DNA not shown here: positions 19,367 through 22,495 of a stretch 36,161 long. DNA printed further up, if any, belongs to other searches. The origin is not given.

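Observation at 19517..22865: DsbA-like thioredoxin coupled to a lipoprotein that fuses an S1 protease to a TonB C-terminal domain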

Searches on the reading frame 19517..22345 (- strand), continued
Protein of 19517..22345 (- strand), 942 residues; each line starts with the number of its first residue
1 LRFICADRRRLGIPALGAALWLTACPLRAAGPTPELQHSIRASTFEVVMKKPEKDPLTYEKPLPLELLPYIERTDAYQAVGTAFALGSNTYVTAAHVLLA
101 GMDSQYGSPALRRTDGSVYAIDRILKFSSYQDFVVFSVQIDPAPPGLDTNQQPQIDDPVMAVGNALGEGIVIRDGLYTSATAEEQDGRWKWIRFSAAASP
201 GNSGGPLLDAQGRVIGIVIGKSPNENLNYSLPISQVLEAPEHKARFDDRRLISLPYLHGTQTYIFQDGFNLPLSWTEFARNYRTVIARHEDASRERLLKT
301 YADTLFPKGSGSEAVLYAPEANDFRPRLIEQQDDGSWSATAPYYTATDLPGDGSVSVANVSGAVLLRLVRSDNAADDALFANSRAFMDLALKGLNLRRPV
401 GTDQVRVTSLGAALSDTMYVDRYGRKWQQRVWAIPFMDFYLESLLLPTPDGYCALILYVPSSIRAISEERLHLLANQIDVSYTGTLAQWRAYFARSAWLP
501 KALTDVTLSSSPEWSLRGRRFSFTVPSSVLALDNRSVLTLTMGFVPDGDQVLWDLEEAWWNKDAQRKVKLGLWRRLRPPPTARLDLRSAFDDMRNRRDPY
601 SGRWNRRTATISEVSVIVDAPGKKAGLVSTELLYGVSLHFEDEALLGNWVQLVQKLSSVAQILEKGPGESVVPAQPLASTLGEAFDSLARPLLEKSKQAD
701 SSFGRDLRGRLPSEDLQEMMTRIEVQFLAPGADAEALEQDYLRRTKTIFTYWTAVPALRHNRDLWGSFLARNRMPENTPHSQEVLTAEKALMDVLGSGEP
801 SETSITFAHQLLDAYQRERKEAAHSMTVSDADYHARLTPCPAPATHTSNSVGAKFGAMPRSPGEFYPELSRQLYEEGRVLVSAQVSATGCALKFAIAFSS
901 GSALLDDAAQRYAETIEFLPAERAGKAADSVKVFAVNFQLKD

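Call 11: find_encoding_contigs(protein=P0091, flank=8000, max_places=2)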
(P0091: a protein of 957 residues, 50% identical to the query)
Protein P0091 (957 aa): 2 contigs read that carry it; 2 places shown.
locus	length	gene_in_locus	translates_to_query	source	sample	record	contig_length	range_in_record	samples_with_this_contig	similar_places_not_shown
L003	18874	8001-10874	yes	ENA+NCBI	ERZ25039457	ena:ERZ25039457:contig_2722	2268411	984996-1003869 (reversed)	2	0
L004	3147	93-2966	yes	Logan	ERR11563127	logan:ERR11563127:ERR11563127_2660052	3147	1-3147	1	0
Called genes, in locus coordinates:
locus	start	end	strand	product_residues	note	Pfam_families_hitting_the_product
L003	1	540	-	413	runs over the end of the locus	PF12704:MacB_PCD, PF02687:FtsX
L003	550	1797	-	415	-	PF12704:MacB_PCD, PF02687:FtsX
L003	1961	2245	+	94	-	-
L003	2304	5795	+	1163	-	PF17757:UvrB_inter, PF21132:MFD_D3, PF02559:CarD_TRCF_RID, PF04851:ResIII, PF00270:DEAD, PF00271:Helicase_C, PF03461:TRCF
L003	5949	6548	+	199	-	PF10972:CsiV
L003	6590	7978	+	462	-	PF00890:FAD_binding_2 (weak), PF01134:GIDA (faint), PF01946:Thi4 (weak), PF07992:Pyr_redox_2, PF12831:FAD_oxidored, PF13450:NAD_binding_8 (weak), PF00070:Pyr_redox, PF02852:Pyr_redox_dim, +4 more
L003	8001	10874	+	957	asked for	PF00089:Trypsin (faint), PF13365:Trypsin_2, PF03544:TonB_C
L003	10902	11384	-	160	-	PF09917:DUF2147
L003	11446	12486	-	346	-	PF00933:Glyco_hydro_3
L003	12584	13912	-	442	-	PF05958:tRNA_U5-meth_tr, PF00398:RrnaAD (weak), PF13847:Methyltransf_31 (weak), PF13649:Methyltransf_25 (weak)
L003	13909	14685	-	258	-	PF03104:DNA_pol_B_exo1 (weak), PF10108:DNA_pol_B_exo2, PF13482:RNase_H_2 (weak)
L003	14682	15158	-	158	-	PF01648:ACPS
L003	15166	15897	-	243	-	PF03740:PdxJ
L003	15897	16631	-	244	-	PF11967:RecO_N, PF02565:RecO_C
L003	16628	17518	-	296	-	PF00350:Dynamin_N (weak), PF01926:MMR_HSR1, PF02421:FeoB_N, PF03193:RsgA_GTPase (faint), PF04548:AIG1 (faint), PF00009:GTP_EFTU (weak), PF07650:KH_2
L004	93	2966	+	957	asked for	PF00089:Trypsin (faint), PF13365:Trypsin_2, PF03544:TonB_C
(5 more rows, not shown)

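Call 12: find_encoding_contigs(protein=P0006, flank=6000, max_places=1)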
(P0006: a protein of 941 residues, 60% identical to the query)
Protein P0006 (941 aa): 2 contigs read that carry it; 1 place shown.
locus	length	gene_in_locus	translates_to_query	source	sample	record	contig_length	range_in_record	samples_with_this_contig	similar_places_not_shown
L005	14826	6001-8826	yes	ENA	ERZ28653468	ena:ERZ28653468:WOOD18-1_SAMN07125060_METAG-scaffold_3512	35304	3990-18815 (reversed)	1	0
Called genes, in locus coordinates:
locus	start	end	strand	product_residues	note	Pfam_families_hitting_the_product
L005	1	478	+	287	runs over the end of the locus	PF13489:Methyltransf_23, PF01209:Ubie_methyltran, PF06325:PrmA (weak), PF08241:Methyltransf_11, PF08242:Methyltransf_12, PF13649:Methyltransf_25, PF13847:Methyltransf_31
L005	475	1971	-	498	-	PF00515:TPR_1 (faint), PF07719:TPR_2 (faint), PF13181:TPR_8 (faint), PF13371:TPR_9 (faint), PF13374:TPR_10 (faint), PF13414:TPR_11 (faint), PF13424:TPR_12 (faint), PF14559:TPR_19 (weak), +3 more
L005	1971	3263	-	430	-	PF00004:AAA, PF20720:nSTAND3 (weak), PF17862:AAA_lid_3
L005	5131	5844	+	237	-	-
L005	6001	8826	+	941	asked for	PF13365:Trypsin_2, PF03544:TonB_C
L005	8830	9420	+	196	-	PF04191:PEMT, PF04140:ICMT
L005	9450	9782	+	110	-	PF04993:TfoX_N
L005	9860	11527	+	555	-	PF07719:TPR_2 (faint), PF14559:TPR_19, PF12796:Ank_2 (faint)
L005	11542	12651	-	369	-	-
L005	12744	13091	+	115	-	PF08274:Zn_Ribbon_YjdM, PF03831:YjdM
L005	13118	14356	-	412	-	PF01569:PAP2 (faint), PF22778:VCPO_2nd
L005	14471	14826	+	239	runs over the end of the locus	PF01638:HxlR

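Call 13: find_encoding_contigs(protein=P0009, flank=6000, max_places=1)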
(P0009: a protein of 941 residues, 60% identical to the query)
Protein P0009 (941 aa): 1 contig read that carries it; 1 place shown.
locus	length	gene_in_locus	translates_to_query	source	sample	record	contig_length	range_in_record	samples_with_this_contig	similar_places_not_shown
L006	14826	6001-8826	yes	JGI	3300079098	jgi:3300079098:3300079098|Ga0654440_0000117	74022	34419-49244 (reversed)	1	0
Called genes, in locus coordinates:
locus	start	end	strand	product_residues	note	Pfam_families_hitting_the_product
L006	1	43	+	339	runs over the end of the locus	PF02606:LpxK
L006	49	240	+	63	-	PF03966:Trm112p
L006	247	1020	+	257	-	PF02348:CTP_transf_3, PF12804:NTP_transf_3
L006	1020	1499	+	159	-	PF11026:DUF2721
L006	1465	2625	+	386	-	PF08240:ADH_N, PF00107:ADH_zinc_N, PF13602:ADH_zinc_N_2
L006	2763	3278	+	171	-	PF01047:MarR, PF12802:MarR_2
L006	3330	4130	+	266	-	PF02634:FdhD-NarQ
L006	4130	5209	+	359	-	PF00126:HTH_1, PF03466:LysR_substrate (weak), PF12727:PBP_like, PF13531:SBP_bac_11 (weak)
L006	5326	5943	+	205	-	PF12804:NTP_transf_3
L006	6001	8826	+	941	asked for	PF13365:Trypsin_2, PF03544:TonB_C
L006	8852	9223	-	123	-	-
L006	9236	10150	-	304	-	-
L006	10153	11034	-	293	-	-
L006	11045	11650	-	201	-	PF13036:LpoB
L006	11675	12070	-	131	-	PF07233:DUF1425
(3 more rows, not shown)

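Call 14: find_encoding_contigs(protein=P0013, flank=6000, max_places=1)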
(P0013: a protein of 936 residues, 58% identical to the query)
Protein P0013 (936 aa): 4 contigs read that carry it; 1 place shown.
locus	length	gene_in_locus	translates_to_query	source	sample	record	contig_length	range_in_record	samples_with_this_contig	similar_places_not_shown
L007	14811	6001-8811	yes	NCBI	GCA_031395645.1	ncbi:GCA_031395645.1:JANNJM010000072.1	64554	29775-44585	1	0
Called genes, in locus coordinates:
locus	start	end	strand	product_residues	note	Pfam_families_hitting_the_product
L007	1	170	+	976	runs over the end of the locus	PF01339:CheB_methylest, PF08448:PAS_4 (faint), PF03705:CheR_N, PF01739:CheR, PF13596:PAS_10, PF00989:PAS (weak)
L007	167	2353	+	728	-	PF00989:PAS, PF08448:PAS_4 (faint), PF13426:PAS_9, PF08447:PAS_3, PF13188:PAS_8 (weak), PF00512:HisKA, PF02518:HATPase_c, PF00072:Response_reg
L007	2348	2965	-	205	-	PF01339:CheB_methylest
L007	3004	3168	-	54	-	-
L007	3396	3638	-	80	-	-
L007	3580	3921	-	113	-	PF06414:Zeta_toxin (faint), PF13671:AAA_33 (weak)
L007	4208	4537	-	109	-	PF05016:ParE_toxin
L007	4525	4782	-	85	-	PF02604:PhdYeFM_antitox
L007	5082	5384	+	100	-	PF09907:HigB_toxin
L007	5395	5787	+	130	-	-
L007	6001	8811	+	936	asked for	PF13365:Trypsin_2, PF03544:TonB_C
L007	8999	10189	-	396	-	-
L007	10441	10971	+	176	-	PF07007:LprI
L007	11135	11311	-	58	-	PF03544:TonB_C (weak)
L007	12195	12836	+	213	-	PF06902:Fer4_19, PF09360:zf-CDGSH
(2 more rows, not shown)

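Call 24: find_related_loci(query=A1, collection=genome_contigs, flank=6000)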
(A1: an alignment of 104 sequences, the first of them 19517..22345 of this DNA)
Query A1 (942 aa) in genome_contigs; peptide patterns used: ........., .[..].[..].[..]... (x = any residue, [..] = any of these).
599 stretches matched a pattern (row limit reached: there are more); 264 encode a relative of the query (tblastn E <= 1e-3); the best 80 are kept; 80 distinct loci.
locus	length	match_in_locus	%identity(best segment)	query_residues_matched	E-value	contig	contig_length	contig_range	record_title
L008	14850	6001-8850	54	17-940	0e+0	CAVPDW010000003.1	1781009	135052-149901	MAG: uncultured Gammaproteobacteria bacterium isolate MFD00008.bin.1.30 genome assembly, contig: contig_17397, whole gen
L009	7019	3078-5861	55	15-940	0e+0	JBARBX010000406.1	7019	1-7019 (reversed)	MAG: Steroidobacteraceae bacterium isolate MFD05826_ilm_asm_bin41 k127_306616, whole genome shotgun sequence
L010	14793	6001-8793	52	8-942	0e+0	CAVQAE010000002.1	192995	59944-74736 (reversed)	MAG: uncultured Gammaproteobacteria bacterium isolate MFD09286.bin.1.248 genome assembly, contig: contig_120746, whole g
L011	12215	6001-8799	50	20-941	0e+0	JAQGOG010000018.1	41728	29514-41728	MAG: Gammaproteobacteria bacterium isolate RYN_607 scaffold_345093, whole genome shotgun sequence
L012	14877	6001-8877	49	4-942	0e+0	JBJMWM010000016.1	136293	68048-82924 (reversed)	MAG: Steroidobacteraceae bacterium isolate H2_18_all_fractions_metab_conc_22_61_13 k255_1761765, whole genome shotgun se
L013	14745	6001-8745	50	30-941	0e+0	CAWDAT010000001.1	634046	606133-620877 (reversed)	MAG: uncultured Gammaproteobacteria bacterium isolate MFD01872.bin.1.85 genome assembly, contig: contig_103584, whole ge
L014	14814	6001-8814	50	13-942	0e+0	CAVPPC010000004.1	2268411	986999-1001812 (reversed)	MAG: uncultured Gammaproteobacteria bacterium isolate MFD00031.bin.2.145 genome assembly, contig: contig_2722, whole gen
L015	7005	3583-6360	49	9-941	0e+0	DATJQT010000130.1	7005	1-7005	MAG TPA_asm: Candidatus Baltobacteraceae bacterium isolate SMAG_U14948 k141_3352479, whole genome shotgun sequence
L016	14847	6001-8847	45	10-942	0e+0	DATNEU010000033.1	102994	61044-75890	MAG TPA_asm: Steroidobacteraceae bacterium isolate SMAG_U11276 k141_4032577, whole genome shotgun sequence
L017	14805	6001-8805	54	9-941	0e+0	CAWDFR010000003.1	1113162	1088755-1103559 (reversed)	MAG: uncultured Gammaproteobacteria bacterium isolate MFD06092.bin.2.73 genome assembly, contig: contig_10644, whole gen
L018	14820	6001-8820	49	10-941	0e+0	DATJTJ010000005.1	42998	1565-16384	MAG TPA_asm: Steroidobacteraceae bacterium isolate SMAG_U15017 k141_1557058, whole genome shotgun sequence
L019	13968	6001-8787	61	10-941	0e+0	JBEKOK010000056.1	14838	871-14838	MAG: Steroidobacteraceae bacterium isolate SPRUCE 439 SPRUCE_439_56, whole genome shotgun sequence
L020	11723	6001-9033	36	3-942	1e-174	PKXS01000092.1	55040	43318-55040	MAG: Gammaproteobacteria bacterium isolate palsa_1208 73.20120500_P24.22_contig_309, whole genome shotgun sequence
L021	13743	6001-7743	47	24-603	4e-156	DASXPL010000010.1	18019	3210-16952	MAG TPA_asm: Steroidobacteraceae bacterium isolate SMAG_U5407 k141_640537, whole genome shotgun sequence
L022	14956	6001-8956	47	27-939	1e-154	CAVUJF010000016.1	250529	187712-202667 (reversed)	MAG: uncultured proteobacterium isolate MFD01872.bin.1.2 genome assembly, contig: contig_201976, whole genome shotgun se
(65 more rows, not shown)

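Call 29: search_solved_structures(query=A1, max_evalue=1, show_alignments=0)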
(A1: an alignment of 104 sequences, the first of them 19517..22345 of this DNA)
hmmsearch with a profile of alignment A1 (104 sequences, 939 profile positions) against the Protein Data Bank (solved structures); distinct sequences matched with E-value up to 1: 154 (the best 60 are shown).
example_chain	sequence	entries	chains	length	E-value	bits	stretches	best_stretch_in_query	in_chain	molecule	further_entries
7sjy_A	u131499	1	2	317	4.7e-10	41.7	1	71-231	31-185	Anti-sigma-I factor RsgI9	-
5ilb_A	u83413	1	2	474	7.1e-09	37.8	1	66-229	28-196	Protease Do-like 2, chloroplastic,Protease Do-like 9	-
4fln_A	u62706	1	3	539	9e-09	37.5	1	66-229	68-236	Protease Do-like 2, chloroplastic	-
1l1j_A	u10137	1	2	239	8.6e-08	34.2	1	143-229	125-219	heat shock protease HtrA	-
5b6l_A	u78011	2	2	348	2.8e-07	32.6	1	139-229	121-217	Putative serine protease HhoA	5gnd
5t63_A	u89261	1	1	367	3.4e-07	32.3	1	139-229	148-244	Putative serine protease HhoA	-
2k9k_A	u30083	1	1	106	3.9e-07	32.1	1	859-938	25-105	TonB2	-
3lgw_A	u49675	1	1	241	8.3e-07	31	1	125-210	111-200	Protease degS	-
7co5_H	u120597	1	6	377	8.6e-07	30.9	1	140-229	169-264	AlgW protein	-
7co2_A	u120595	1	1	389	9.1e-07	30.9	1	140-229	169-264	AlgW protein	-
9ddz_A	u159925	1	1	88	1.2e-06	30.5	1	861-917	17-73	Protein TonB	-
3qo6_A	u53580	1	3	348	2e-06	29.7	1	107-229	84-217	Protease Do-like 1, chloroplastic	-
9dc4_T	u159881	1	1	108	2.1e-06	29.7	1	860-917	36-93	Protein TonB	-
2as9_A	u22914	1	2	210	2.2e-06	29.6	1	75-213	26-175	serine protease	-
5t69_A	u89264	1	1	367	2.2e-06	29.6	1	139-229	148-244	Putative serine protease HhoA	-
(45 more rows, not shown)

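Call 42: predict_structure(alignment_id=A1)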
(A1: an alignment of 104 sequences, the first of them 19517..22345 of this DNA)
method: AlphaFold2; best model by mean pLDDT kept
length: 942 residues; sequences in the alignment: 104
mean_pLDDT: 90.5   pTM: 0.72
mean pLDDT of the five models: 90.5, 90.0, 88.7, 88.4, 87.8
residues with pLDDT >= 90: 705; 70-90: 179; 50-70: 45; < 50: 13
segments of 3 or more residues with pLDDT < 50: 1-10, 25-27
pLDDT, mean of each block of 10 residues (from residue 1): 40 59 55 87 94 90 83 86 96 95 93 94 96 96 95 91 76 84 61 78 91 94 82 94 93 94 96 96 94 96 95 95 96 95 95 95 96 83 96 95 93 97 98 94 98 97 91 96 97 95 96 94 95 97 94 97 96 97 96 94 91 95 95 97 82 90 94 70 73 88 93 93 82 78 92 95 95 93 96 92 95 94 84 93 94 92 87 92 96 96 95 95 95 92 64
secondary structure, 60 per line:
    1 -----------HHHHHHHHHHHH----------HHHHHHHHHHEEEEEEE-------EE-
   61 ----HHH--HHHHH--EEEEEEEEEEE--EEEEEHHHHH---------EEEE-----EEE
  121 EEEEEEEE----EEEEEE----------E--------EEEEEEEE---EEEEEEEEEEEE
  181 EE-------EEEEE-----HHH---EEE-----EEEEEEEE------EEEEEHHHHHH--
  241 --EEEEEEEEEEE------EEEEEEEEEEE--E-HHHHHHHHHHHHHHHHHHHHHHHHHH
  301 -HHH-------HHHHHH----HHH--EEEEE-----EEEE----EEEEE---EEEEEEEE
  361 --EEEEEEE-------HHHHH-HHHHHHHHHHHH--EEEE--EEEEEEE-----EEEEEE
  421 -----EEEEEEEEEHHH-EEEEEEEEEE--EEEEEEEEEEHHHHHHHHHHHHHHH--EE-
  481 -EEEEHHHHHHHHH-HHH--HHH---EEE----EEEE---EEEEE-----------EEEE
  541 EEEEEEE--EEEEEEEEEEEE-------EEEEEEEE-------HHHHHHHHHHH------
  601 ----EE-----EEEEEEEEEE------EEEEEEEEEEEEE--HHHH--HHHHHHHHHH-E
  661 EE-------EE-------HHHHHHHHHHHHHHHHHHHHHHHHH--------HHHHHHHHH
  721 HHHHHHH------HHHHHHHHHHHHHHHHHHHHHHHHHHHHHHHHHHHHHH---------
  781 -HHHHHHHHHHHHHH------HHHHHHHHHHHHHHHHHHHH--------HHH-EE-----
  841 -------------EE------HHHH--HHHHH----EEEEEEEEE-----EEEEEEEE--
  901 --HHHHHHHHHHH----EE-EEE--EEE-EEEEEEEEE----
elements in order (helices of 4 or more, strands of 3 or more residues): H12-23 H34-43 E44-50 H70-74 E77-87 E90-94 H95-99 E109-112 E118-128 E133-138 E158-165 E169-182 E190-194 E206-208 E214-221 E228-232 H233-238 E243-253 E260-270 H275-300 H312-317 E327-331 E337-340 E345-349 E353-360 E363-369 H377-381 H383-394 E397-400 E403-409 E415-420 E426-434 E439-448 E451-460 H461-475 E482-485 H486-494 E507-509 E514-517 E521-525 E537-547 E550-561 E569-576 H584-594 E612-621 E628-640 H643-646 H649-658 E660-662 H679-703 H712-727 H734-771 H782-795 H802-821 H862-865 H868-872 E877-885 E891-898 H903-913 E921-923 E926-928 E930-938
